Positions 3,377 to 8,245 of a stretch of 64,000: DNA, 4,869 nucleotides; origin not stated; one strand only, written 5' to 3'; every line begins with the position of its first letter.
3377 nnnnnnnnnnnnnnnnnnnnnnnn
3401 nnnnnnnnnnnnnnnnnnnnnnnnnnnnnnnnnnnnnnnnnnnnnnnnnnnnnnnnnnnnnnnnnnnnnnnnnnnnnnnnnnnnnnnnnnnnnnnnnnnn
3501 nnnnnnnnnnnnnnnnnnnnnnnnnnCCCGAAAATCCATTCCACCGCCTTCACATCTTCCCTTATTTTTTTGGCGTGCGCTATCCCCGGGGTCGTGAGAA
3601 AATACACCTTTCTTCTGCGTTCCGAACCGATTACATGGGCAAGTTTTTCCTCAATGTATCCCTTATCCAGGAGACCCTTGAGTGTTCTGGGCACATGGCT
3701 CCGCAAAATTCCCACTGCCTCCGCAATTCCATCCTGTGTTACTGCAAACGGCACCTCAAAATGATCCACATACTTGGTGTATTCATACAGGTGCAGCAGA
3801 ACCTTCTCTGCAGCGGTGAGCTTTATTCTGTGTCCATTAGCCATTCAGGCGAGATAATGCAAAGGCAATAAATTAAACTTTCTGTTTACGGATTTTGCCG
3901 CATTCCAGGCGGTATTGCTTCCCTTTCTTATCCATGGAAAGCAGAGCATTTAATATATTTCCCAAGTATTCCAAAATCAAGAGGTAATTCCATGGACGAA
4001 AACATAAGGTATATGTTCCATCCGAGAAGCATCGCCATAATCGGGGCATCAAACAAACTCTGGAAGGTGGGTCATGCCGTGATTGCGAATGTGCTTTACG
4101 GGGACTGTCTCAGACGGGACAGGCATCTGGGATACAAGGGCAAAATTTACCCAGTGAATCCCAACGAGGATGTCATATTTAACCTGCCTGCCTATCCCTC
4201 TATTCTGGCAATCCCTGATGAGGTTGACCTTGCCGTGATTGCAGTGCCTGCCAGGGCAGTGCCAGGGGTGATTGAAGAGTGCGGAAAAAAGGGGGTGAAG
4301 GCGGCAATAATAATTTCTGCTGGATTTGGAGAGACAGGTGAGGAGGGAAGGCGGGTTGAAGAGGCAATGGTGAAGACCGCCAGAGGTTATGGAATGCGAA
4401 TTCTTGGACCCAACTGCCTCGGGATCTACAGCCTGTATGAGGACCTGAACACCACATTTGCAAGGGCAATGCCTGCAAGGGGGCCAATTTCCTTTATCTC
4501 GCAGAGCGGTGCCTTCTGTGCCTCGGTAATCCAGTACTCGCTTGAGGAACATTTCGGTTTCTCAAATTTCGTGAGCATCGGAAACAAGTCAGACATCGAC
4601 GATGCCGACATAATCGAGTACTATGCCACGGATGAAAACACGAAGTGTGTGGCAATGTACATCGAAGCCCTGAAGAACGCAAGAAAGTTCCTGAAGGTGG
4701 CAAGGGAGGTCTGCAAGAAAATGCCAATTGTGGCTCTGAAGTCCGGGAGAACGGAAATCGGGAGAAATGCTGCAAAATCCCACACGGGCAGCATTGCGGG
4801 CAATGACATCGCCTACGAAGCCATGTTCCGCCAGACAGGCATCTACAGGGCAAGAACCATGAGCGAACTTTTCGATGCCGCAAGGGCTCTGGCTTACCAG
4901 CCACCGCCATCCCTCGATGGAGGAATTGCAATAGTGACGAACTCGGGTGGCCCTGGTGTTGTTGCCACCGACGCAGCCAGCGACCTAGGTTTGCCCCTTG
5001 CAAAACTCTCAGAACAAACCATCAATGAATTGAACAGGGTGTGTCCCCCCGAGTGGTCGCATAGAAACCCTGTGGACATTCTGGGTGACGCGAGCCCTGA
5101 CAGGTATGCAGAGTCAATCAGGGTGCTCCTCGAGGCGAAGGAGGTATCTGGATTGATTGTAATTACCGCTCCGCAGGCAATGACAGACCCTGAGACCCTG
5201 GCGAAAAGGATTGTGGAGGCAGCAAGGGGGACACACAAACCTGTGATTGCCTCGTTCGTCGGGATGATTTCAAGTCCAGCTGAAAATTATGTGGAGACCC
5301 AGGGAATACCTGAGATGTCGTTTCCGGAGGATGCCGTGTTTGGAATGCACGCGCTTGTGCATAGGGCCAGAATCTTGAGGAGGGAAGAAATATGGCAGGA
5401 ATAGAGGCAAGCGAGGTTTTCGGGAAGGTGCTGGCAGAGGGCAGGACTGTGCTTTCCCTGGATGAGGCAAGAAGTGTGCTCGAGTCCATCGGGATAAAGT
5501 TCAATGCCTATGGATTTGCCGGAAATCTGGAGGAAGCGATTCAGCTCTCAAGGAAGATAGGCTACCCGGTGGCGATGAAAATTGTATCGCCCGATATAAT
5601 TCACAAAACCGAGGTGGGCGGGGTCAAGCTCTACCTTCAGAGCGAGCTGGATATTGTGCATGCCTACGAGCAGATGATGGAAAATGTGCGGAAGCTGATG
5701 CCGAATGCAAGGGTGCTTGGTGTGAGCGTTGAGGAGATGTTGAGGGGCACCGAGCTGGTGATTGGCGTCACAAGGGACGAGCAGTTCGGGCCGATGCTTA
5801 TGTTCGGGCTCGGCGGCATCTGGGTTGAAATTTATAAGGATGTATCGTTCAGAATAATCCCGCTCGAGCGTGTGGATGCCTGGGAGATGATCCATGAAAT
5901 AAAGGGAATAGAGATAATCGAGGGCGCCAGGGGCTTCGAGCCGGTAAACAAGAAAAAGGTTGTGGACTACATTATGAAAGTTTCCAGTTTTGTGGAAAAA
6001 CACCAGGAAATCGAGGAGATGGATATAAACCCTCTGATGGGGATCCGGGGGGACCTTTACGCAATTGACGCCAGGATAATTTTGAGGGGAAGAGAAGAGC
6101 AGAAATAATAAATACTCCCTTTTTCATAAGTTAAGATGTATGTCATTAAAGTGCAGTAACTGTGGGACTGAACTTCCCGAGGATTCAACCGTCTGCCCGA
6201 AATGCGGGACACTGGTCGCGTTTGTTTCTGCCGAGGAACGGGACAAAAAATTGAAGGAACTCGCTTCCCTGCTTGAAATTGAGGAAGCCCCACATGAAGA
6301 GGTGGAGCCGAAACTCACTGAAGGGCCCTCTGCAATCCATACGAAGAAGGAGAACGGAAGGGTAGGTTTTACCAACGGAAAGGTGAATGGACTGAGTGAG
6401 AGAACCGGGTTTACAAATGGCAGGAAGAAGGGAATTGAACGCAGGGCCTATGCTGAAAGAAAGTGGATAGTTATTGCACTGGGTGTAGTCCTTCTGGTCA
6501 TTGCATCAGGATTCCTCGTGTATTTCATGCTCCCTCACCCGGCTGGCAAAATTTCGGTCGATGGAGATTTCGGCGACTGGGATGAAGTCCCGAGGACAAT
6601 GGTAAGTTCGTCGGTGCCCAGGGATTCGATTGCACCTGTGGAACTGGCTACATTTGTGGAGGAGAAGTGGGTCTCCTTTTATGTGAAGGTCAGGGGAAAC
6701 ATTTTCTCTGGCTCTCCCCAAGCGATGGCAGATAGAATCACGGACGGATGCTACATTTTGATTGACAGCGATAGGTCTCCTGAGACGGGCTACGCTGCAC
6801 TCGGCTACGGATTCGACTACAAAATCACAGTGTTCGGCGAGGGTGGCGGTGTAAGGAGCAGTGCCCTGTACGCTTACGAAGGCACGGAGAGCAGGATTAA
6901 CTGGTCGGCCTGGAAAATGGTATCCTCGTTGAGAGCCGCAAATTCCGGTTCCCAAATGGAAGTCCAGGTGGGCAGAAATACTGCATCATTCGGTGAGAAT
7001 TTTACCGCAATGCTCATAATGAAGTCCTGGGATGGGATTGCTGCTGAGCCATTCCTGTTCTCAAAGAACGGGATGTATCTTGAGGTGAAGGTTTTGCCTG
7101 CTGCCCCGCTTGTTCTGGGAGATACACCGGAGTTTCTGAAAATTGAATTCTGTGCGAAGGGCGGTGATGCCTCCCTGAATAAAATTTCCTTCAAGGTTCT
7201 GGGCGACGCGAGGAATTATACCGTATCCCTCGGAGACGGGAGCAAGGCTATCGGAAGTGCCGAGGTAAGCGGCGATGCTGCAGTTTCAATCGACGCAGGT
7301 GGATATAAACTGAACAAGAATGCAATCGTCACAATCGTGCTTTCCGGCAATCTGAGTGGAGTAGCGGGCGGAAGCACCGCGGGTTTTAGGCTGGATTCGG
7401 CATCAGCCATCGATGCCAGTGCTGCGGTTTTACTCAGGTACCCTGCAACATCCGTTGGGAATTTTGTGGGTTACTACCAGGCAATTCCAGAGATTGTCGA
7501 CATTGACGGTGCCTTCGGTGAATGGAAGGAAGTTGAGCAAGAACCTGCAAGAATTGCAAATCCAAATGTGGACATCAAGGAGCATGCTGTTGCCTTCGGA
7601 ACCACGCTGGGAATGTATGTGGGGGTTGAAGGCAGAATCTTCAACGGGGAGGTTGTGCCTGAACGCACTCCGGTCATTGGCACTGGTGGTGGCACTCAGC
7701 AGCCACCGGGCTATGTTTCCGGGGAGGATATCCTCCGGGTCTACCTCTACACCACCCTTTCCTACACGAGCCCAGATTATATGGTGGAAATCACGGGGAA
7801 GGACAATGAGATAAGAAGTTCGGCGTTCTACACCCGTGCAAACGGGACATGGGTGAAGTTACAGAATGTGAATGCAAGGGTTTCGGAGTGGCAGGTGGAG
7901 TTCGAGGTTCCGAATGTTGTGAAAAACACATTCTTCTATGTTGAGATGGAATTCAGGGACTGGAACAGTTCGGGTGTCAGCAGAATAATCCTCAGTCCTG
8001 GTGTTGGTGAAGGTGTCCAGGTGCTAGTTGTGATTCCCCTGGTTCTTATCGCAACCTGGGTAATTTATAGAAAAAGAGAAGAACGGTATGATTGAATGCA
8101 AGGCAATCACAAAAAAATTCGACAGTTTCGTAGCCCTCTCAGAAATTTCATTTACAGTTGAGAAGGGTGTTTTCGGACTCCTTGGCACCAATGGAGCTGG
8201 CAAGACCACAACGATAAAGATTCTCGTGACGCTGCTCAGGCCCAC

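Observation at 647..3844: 1065-aa STAND NTPase with wHTH + DUF835-like + NB-ARC-like + TPR architecture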

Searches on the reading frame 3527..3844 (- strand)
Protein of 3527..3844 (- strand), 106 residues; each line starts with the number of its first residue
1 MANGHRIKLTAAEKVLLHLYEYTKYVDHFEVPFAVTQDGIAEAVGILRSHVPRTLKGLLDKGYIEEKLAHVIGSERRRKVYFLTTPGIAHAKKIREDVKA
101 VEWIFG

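Call 76: search_solved_structures(query=window:3527-3844:-, max_evalue=10)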
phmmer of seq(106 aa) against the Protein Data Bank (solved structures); distinct sequences matched with E-value up to 10: 5.
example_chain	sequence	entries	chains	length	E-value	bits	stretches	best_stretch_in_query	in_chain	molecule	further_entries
9jkp_B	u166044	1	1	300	0.016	18.9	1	6-97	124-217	GTPase Era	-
3q5f_A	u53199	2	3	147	0.24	15.1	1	30-85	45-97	Transcriptional regulator slyA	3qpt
3deu_A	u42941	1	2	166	0.3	14.8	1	30-85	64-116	Transcriptional regulator slyA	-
6s6h_A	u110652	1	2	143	0.82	13.4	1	32-66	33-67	Chromosome-partitioning protein ParB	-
4aih_A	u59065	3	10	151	0.87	13.3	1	31-84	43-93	TRANSCRIPTIONAL REGULATOR SLYA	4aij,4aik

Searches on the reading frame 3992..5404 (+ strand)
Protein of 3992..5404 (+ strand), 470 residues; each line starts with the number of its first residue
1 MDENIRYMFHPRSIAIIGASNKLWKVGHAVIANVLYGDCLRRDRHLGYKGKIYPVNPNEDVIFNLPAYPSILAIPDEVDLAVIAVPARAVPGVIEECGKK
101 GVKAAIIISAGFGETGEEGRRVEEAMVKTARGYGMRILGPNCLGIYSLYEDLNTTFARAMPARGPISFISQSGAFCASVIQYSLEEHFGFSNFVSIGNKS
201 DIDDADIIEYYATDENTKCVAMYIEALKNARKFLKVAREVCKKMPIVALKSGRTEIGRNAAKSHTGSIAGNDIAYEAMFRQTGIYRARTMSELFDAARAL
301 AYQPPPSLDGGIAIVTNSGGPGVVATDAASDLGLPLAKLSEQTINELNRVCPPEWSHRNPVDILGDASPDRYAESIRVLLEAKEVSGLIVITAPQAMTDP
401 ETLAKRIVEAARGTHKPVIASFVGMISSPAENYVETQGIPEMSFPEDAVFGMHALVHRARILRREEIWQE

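Call 3: search_protein_families(library=pfam, proteins=[window:3992-5404:+], max_evalue=1)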
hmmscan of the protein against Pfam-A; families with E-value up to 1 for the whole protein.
window:3992-5404:+ (470 aa): 6 families
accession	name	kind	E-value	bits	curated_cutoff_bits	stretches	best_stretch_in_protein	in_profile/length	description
PF13607.11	Succ_CoA_lig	-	9.8e-56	187.8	27.4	1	163-300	1-138/138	Succinyl-CoA ligase like flavodoxin domain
PF13380.12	CoA_binding_2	-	1.8e-23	83.6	22.8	1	12-145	1-113/116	CoA binding domain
PF19045.5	Ligase_CoA_2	-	6.7e-14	52.7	23.7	1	313-444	2-139/162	Ligase-CoA domain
PF02629.25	CoA_binding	-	7.5e-12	46.3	22.3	1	13-111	5-97/97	CoA binding domain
PF19008.5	DUF5737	-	0.036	14.7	27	1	199-230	42-73/99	Family of unknown function (DUF5737)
PF01210.29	NAD_Gly3P_dh_N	-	0.18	12.2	23.1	1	64-133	56-125/158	NAD-dependent glycerol-3-phosphate dehydrogenase N-terminus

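Call 4: search_protein_families(library=ncbifam, proteins=[window:3992-5404:+], max_evalue=1)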
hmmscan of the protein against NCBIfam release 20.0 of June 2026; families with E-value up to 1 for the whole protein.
window:3992-5404:+ (470 aa): 9 families
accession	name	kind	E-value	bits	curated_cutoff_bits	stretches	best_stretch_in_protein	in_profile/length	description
TIGR02717.1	AcCoA-syn-alpha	equivalog_domain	1.5e-165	551.2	567.15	1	6-458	2-446/447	acetate--CoA ligase alpha subunit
NF045493.1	HydDutCoALig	equivalog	4.3e-124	415.6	1300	1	7-457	5-448/698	4-hydroxybutyrate--CoA ligase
NF045494.1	AcCoALig_Archglob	equivalog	2.1e-113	380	1200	1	3-457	216-661/665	acetate--CoA ligase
NF045492.1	HydPropCoALig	equivalog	1.7e-89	301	1300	1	5-440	248-678/700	3-hydroxypropionate--CoA ligase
NF004230.0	PRK05678.1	equivalog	7.2e-13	48.4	336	1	77-297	65-284/291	succinate--CoA ligase subunit alpha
TIGR01019.1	sucCoAalpha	subfamily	1e-10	41.5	353.2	1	63-295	47-280/286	succinate--CoA ligase subunit alpha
NF004760.0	PRK06091.1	subfamily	0.018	13.5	433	1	375-428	243-292/555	acyl-CoA synthetase FdrA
NF010647.0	PRK14046.1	equivalog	0.033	13.2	604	1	359-425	285-352/392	malate--CoA ligase subunit beta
NF001913.0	PRK00696.1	equivalog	0.043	12.8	370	1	308-437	255-364/388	ADP-forming succinate--CoA ligase subunit beta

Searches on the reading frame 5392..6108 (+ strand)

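Call 3: search_protein_families(library=pfam, proteins=[window:5392-6108:+], max_evalue=1)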
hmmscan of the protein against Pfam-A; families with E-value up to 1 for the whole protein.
window:5392-6108:+ (238 aa): 1 family
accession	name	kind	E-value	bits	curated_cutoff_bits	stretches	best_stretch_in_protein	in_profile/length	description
PF13549.11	ATP-grasp_5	-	8.7e-75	251.3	27.6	1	12-231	1-221/221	ATP-grasp domain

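Call 4: search_protein_families(library=ncbifam, proteins=[window:5392-6108:+], max_evalue=1)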
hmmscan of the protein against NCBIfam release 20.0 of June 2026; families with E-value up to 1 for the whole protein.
window:5392-6108:+ (238 aa): 10 families
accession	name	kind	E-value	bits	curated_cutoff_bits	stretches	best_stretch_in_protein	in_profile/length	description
NF045492.1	HydPropCoALig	equivalog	5.5e-57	193.6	1300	1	7-235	5-233/700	3-hydroxypropionate--CoA ligase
NF045493.1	HydDutCoALig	equivalog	1.1e-56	192.8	1300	1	6-230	470-697/698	4-hydroxybutyrate--CoA ligase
NF045494.1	AcCoALig_Archglob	equivalog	2.7e-53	181.4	1200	1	24-235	6-209/665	acetate--CoA ligase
NF001913.0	PRK00696.1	equivalog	1.7e-06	27.3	370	1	25-230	7-217/388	ADP-forming succinate--CoA ligase subunit beta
NF006766.0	PRK09288.1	equivalog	0.0038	16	339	1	30-103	122-189/396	formate-dependent phosphoribosylglycinamide formyltransferase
TIGR01142.1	purT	equivalog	0.0088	15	502.15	1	28-101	107-174/380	phosphoribosylglycinamide formyltransferase 2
NF010623.0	PRK14016.1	subfamily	0.024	12.8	877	1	26-103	218-290/871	cyanophycin synthetase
NF010731.0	PRK14133.1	equivalog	0.026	13.7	362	1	38-116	259-336/352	DNA polymerase IV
TIGR02068.2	cya_phycin_syn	equivalog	0.043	11.8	850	1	25-103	216-289/862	cyanophycin synthetase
NF041099.2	keto_glucon_epim_IolO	equivalog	0.059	12.7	300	1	34-78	11-56/269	5-keto-L-gluconate epimerase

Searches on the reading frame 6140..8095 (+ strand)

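Call 3: search_protein_families(library=pfam, proteins=[window:6140-8095:+], max_evalue=1)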
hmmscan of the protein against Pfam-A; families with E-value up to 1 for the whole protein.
window:6140-8095:+ (651 aa): 11 families
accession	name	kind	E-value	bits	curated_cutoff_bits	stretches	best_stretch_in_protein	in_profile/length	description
PF13240.11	Zn_Ribbon_1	-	6.2e-08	32.6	25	1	4-24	1-21/23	zinc-ribbon domain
PF13248.11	Zn_ribbon_3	-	9.4e-05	22.2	27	1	4-24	4-24/26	zinc-ribbon domain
PF12773.13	DZR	-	0.00026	21.5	27.3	1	5-25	1-21/45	Double zinc ribbon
PF08271.17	Zn_Ribbon_TF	-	0.012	15.6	29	1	4-32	2-35/43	TFIIB zinc-binding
PF10005.14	Zn_ribbon_DZR_6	-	0.016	16.4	23.4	1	4-39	3-38/93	zinc-ribbon domain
PF17032.10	Zn_ribbon_15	-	0.095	14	28.9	1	4-23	54-73/73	zinc-ribbon family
PF01155.25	HypA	-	0.1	13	28.9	1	2-25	70-95/112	Hydrogenase/urease nickel incorporation, metallochaperone, hypA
PF14446.12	Prok-RING_1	-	0.21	12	29.1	1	4-24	6-28/54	Prokaryotic RING finger family 1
PF18912.6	DZR_2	-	0.21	11.9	27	1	5-27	10-32/56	Double zinc ribbon domain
PF12172.15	zf-ChsH2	-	0.38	11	23.2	1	4-23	13-32/37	ChsH2, rubredoxin-like zinc ribbon domain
PF08772.16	Zn_ribbon_NOB1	-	0.48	11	24.9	0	336-356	24-44/72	Nin one binding (NOB1) Zn-ribbon like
